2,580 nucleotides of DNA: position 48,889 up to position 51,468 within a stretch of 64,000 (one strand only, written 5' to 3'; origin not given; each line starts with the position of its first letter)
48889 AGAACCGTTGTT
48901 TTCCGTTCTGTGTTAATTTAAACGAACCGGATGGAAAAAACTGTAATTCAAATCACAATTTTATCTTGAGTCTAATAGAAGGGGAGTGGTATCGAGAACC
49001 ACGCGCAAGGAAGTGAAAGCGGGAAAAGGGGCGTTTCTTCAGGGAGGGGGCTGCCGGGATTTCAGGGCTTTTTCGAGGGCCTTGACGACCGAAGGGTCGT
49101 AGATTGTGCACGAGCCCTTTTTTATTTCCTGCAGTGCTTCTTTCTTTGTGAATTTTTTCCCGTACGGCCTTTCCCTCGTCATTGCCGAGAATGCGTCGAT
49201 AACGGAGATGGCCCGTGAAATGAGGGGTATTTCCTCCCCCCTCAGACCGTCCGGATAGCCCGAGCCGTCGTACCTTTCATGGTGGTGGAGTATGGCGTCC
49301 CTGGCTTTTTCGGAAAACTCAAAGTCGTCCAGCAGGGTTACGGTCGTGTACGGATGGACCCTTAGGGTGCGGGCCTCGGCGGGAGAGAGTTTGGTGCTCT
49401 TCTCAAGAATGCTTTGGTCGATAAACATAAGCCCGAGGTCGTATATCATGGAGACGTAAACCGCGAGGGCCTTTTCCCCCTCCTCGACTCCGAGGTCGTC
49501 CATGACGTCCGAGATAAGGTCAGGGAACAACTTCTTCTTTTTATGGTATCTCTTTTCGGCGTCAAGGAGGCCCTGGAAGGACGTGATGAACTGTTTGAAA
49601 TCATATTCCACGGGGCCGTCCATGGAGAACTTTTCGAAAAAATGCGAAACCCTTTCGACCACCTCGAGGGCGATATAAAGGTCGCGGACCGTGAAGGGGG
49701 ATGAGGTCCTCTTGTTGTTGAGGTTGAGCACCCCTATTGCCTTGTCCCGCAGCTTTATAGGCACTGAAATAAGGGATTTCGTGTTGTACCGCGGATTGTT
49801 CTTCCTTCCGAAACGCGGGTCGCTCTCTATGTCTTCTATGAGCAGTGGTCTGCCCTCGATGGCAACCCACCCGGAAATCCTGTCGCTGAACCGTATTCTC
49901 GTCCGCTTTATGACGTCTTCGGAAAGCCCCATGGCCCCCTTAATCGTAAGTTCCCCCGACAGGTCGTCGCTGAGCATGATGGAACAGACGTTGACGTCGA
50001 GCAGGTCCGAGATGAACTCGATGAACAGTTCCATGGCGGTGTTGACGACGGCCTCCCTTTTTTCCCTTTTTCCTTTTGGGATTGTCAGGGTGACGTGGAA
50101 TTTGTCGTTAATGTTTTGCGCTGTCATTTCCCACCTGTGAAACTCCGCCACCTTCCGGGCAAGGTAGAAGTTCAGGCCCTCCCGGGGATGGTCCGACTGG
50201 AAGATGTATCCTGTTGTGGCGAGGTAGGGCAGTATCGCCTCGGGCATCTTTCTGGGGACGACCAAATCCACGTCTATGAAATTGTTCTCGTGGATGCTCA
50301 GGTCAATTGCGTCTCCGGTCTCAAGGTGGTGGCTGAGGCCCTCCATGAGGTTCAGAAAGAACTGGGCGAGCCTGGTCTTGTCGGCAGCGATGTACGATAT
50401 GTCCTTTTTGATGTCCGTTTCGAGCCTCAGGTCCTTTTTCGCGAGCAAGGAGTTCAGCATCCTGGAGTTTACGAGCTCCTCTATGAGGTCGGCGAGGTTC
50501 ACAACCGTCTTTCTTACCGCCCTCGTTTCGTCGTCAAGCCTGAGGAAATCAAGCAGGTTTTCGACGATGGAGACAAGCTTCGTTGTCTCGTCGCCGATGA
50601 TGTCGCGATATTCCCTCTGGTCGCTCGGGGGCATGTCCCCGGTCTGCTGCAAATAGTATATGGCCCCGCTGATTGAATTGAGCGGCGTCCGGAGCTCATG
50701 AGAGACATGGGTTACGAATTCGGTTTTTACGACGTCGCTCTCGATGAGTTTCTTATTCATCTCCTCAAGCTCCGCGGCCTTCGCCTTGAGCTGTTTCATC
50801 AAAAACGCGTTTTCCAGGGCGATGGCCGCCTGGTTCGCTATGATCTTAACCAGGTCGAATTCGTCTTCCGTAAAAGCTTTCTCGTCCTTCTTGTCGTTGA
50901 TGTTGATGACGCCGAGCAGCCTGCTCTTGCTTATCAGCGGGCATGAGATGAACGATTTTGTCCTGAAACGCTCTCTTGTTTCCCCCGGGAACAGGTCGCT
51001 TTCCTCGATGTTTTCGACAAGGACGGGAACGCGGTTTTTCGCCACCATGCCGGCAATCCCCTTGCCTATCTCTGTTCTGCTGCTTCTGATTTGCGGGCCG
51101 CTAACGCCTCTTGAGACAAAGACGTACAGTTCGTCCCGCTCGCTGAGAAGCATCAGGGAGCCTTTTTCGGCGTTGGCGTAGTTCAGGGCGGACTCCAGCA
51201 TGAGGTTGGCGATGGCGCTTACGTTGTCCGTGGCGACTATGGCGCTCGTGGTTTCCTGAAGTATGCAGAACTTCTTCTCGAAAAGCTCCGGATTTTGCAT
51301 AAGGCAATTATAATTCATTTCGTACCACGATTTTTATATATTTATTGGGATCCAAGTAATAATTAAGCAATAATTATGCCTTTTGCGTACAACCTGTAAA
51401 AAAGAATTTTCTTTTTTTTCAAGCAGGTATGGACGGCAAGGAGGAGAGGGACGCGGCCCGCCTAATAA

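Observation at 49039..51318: An HD-GYP phosphodiesterase fused to a kinase-dead histidine-kinase core, next to the riboswitch genes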

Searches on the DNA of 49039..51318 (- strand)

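Call 25: search_rna_families(sources=[L001, L003, L004], threshold=gathering)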
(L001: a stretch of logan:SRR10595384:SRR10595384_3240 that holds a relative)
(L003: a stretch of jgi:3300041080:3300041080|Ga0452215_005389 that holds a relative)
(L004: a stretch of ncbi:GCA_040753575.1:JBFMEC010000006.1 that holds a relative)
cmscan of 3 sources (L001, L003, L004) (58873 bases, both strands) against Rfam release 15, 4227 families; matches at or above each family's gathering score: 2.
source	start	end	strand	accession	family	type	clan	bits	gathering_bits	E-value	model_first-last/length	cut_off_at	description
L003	12432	12530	+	RF01051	c-di-GMP-I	Cis-reg; riboswitch;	CL00126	63.7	35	3.5e-10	1-87/87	no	c-di-GMP-I riboswitch aptamer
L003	16126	16221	+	RF01051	c-di-GMP-I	Cis-reg; riboswitch;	CL00126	60.9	35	1.7e-09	1-87/87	no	c-di-GMP-I riboswitch aptamer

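Call 74: search_rna_families(sources=[L005, L085, L086, L087, L088, L089], threshold=gathering)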
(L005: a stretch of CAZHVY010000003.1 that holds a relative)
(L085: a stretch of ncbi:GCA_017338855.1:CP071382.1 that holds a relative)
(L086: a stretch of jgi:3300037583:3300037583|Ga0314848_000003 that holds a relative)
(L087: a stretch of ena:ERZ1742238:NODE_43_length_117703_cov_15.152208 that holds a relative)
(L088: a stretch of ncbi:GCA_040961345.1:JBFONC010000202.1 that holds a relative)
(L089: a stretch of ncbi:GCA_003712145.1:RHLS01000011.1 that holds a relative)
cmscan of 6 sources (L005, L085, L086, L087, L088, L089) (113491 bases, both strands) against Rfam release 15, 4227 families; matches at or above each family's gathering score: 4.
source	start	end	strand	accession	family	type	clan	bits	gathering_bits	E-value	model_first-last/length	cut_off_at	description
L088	16514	16603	+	RF01051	c-di-GMP-I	Cis-reg; riboswitch;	CL00126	65.9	35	2e-10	1-87/87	no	c-di-GMP-I riboswitch aptamer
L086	7423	7495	+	RF00005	tRNA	Gene; tRNA;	CL00001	63.4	29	3.6e-11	1-71/71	no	tRNA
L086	7334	7404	+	RF00005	tRNA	Gene; tRNA;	CL00001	59.8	29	3.6e-10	1-71/71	no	tRNA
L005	7605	7681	-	RF01051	c-di-GMP-I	Cis-reg; riboswitch;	CL00126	41.9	35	0.00014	1-87/87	no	c-di-GMP-I riboswitch aptamer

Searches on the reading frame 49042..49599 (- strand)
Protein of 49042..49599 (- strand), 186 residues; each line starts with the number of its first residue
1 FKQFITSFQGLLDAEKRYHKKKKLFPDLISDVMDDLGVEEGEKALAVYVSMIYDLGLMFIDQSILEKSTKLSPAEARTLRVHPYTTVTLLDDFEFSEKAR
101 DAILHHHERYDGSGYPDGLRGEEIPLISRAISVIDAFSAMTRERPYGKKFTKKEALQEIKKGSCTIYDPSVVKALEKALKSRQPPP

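Call 6: search_solved_structures(query=window:49042-49599:-, max_evalue=0.01, show_alignments=5)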
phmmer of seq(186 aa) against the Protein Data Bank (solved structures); distinct sequences matched with E-value up to 0.01: 5.
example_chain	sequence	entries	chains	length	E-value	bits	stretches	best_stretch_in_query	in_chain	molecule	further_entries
5z7c_A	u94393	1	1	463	1.5e-28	103.2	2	4-180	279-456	3'3'-cGAMP-specific phosphodiesterase 3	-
4mcw_A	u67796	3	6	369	3e-17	66.4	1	34-171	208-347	Metal dependent phosphohydrolase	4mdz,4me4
4r8z_A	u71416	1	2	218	3.9e-13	53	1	52-175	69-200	Cyclic di-GMP phosphodiesterase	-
9rbz_A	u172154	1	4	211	3.3e-12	50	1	33-181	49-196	HD domain/sensory box protein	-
9rc0_A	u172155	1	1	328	1e-11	48.4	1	33-181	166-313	HD domain/sensory box protein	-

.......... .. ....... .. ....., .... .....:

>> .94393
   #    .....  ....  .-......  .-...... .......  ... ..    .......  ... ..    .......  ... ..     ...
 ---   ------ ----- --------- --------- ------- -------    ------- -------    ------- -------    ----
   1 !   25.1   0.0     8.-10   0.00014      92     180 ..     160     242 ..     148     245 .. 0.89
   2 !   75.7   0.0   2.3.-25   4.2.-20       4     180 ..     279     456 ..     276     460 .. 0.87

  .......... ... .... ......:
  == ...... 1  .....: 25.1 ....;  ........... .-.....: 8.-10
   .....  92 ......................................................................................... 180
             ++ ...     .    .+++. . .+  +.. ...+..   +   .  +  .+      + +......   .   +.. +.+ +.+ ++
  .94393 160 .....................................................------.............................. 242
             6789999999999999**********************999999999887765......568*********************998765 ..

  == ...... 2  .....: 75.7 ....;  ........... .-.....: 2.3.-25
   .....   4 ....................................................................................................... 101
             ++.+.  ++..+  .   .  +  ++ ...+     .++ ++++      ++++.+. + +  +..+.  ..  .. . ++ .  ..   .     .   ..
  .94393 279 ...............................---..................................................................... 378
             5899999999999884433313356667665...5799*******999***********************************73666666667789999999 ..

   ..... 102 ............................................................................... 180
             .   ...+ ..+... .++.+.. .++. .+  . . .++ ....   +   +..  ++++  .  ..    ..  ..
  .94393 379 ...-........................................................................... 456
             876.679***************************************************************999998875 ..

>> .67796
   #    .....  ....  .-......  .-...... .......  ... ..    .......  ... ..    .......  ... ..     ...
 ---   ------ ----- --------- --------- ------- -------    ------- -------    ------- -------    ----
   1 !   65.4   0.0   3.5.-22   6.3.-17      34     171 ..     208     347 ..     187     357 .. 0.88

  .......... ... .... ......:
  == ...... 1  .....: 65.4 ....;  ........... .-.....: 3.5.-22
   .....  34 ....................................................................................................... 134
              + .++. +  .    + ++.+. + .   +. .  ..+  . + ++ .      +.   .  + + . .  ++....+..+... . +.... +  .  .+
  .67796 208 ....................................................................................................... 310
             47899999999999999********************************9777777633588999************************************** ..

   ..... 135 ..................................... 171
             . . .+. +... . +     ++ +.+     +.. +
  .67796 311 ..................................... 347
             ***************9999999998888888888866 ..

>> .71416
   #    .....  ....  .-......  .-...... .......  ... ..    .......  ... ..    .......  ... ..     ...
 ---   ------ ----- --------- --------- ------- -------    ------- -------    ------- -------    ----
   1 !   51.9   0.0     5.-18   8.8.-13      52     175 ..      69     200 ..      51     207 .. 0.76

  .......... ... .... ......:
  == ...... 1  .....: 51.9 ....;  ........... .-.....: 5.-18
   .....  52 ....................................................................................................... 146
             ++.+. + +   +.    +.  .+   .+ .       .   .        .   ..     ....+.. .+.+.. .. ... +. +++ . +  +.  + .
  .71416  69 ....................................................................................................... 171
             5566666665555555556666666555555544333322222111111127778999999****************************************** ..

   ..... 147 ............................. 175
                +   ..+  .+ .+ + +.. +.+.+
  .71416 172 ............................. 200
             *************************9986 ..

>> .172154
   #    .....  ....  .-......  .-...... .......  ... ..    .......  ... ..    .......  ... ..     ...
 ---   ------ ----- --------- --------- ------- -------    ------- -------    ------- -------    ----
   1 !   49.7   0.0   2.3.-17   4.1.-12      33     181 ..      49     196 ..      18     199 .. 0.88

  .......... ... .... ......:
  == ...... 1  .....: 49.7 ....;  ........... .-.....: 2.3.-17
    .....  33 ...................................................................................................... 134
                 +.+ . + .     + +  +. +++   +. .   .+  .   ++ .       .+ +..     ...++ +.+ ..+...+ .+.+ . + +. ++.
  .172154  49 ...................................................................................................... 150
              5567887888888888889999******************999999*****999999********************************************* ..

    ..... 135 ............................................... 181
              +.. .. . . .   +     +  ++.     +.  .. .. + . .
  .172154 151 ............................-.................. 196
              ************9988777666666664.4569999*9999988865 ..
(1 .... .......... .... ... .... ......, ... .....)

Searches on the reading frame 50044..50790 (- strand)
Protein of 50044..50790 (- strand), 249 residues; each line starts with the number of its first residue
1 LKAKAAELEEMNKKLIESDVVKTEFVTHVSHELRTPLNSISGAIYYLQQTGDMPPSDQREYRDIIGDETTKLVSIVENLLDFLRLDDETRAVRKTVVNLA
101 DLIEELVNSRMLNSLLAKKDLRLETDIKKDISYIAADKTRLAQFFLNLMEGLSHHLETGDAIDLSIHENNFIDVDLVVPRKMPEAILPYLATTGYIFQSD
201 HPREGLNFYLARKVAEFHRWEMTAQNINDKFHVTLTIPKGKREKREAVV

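Call 7: search_solved_structures(query=window:50044-50790:-, max_evalue=0.01, show_alignments=4)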
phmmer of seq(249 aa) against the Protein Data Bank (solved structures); distinct sequences matched with E-value up to 0.01: 29.
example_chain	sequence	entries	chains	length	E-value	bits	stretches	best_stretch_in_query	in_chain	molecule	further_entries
2c2a_A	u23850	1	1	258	6.7e-16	62.2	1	13-154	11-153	SENSOR HISTIDINE KINASE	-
3dge_A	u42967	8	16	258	6.7e-16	62.2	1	13-154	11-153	Sensor protein | Histidine kinase | Sensor histidine kinase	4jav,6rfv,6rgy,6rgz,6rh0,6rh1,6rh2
5uht_A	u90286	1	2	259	6.9e-16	62.2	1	13-154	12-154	Sensor histidine kinase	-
6azr_A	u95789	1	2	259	3.1e-15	60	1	13-154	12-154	Sensor histidine kinase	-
4jas_A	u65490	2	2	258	3.2e-15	60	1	13-154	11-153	Histidine kinase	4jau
6rh7_A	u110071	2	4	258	1.6e-14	57.7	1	13-154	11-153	Sensor histidine kinase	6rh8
7z8n_A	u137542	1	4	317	2.2e-13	54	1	6-152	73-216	Histidine kinase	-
6paj_A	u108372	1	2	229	1.9e-11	47.6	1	19-174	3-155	Sensor protein SrrB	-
9m08_C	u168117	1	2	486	1.5e-09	41.4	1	19-205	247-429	histidine kinase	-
4q20_A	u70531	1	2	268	1.7e-09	41.2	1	8-168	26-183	Sensor protein DivL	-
3a0r_A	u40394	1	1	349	4.6e-09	39.8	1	16-216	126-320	Sensor protein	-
4u7n_A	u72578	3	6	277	2.4e-08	37.5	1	16-164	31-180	Histidine protein kinase sensor protein | Histidine kinase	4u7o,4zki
5c93_A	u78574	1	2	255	3.6e-08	36.9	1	21-164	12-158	Histidine kinase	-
7n0e_B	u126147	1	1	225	1.5e-07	34.9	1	22-162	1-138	Histidine kinase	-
6dk7_A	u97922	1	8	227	4.4e-07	33.3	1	24-162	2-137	RetS (Regulator of Exopolysaccharide and Type III Secretion)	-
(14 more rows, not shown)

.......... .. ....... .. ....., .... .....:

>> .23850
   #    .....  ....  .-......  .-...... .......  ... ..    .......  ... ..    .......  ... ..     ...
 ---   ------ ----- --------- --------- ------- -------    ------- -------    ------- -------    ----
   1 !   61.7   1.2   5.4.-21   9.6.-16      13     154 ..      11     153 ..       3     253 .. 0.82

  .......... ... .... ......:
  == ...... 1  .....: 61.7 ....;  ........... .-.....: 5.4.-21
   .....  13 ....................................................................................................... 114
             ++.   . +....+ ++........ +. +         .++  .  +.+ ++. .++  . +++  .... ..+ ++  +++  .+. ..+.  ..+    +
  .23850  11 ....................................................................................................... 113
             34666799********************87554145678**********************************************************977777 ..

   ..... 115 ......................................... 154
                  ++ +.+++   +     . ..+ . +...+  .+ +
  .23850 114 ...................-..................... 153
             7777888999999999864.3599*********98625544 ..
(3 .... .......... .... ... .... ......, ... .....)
